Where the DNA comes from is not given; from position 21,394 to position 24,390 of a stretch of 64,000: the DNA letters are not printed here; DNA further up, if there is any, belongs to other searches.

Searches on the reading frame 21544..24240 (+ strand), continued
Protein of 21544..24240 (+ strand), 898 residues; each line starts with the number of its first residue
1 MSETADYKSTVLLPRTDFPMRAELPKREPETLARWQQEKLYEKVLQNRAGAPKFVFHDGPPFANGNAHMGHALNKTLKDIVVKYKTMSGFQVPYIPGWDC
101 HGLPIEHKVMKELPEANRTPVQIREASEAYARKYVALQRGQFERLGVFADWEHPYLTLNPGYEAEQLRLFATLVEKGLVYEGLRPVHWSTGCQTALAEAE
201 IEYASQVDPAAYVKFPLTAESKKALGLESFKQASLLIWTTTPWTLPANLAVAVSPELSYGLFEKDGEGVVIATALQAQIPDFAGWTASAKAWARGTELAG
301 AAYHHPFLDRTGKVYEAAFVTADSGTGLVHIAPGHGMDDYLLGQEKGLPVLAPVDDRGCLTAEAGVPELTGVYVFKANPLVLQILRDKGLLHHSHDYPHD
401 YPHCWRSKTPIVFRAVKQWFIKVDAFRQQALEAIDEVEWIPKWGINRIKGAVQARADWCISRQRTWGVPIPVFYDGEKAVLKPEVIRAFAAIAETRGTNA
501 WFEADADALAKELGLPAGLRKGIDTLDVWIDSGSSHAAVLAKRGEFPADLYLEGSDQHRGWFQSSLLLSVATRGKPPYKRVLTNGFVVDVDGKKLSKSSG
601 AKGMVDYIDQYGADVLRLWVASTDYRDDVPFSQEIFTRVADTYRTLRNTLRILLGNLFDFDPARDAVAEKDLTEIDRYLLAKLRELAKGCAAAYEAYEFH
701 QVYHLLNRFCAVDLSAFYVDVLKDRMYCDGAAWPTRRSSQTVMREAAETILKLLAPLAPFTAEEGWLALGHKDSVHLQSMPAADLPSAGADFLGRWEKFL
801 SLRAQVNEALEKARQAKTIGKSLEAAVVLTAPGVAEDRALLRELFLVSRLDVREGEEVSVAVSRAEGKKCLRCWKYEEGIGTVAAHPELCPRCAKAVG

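Call 40: find_encoding_contigs(protein=P0124, flank=10000, max_places=5)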
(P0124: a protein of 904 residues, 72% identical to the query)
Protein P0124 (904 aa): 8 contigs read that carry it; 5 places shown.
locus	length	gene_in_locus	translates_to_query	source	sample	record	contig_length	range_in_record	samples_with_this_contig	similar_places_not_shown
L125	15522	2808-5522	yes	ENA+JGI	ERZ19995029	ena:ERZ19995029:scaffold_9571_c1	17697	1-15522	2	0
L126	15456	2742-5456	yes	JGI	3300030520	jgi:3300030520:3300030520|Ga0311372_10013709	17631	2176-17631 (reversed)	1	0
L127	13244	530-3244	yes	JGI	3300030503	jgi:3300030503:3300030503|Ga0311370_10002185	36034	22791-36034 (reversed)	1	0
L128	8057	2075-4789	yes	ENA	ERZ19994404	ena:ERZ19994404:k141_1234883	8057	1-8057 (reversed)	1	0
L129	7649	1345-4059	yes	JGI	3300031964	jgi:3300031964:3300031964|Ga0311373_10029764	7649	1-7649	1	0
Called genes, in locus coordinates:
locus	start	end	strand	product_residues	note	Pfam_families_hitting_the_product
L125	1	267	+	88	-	?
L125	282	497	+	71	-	PF01632:Ribosomal_L35p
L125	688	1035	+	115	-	PF00453:Ribosomal_L20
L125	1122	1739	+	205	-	-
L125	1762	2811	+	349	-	PF02912:Phe_tRNA-synt_N, PF01409:tRNA-synt_2d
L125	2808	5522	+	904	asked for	PF00133:tRNA-synt_1, PF01406:tRNA-synt_1e (faint), PF09334:tRNA-synt_1g, PF13603:tRNA-synt_1_2 (faint), PF08264:Anticodon_1, PF06827:zf-FPG_IleRS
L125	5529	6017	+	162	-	PF01252:Peptidase_A8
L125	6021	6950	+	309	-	PF02445:NadA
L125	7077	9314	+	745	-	-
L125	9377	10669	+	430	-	PF02826:2-Hacid_dh_C (faint), PF03446:NAD_binding_2 (faint), PF03721:UDPG_MGDP_dh_N, PF03807:F420_oxidored (faint), PF00984:UDPG_MGDP_dh, PF03720:UDPG_MGDP_dh_C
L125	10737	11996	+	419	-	PF00709:Adenylsucc_synt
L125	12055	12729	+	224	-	PF01255:Prenyltransf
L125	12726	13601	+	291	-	PF01148:CTP_transf_1, PF01864:CarS-like (weak)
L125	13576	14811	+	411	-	PF02670:DXP_reductoisom, PF08436:DXP_redisom_C, PF13288:DXPR_C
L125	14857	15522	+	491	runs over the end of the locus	PF02163:Peptidase_M50, PF00595:PDZ (faint), PF13180:PDZ_2 (weak), PF17820:PDZ_6 (weak), PF13180:PDZ_2 (weak), PF17820:PDZ_6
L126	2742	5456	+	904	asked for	PF00133:tRNA-synt_1, PF01406:tRNA-synt_1e (faint), PF09334:tRNA-synt_1g, PF13603:tRNA-synt_1_2 (faint), PF08264:Anticodon_1, PF06827:zf-FPG_IleRS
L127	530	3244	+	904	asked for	PF00133:tRNA-synt_1, PF01406:tRNA-synt_1e (faint), PF09334:tRNA-synt_1g, PF13603:tRNA-synt_1_2 (faint), PF08264:Anticodon_1, PF06827:zf-FPG_IleRS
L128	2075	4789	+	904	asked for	PF00133:tRNA-synt_1, PF01406:tRNA-synt_1e (faint), PF09334:tRNA-synt_1g, PF13603:tRNA-synt_1_2 (faint), PF08264:Anticodon_1, PF06827:zf-FPG_IleRS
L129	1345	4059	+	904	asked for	PF00133:tRNA-synt_1, PF01406:tRNA-synt_1e (faint), PF09334:tRNA-synt_1g, PF13603:tRNA-synt_1_2 (faint), PF08264:Anticodon_1, PF06827:zf-FPG_IleRS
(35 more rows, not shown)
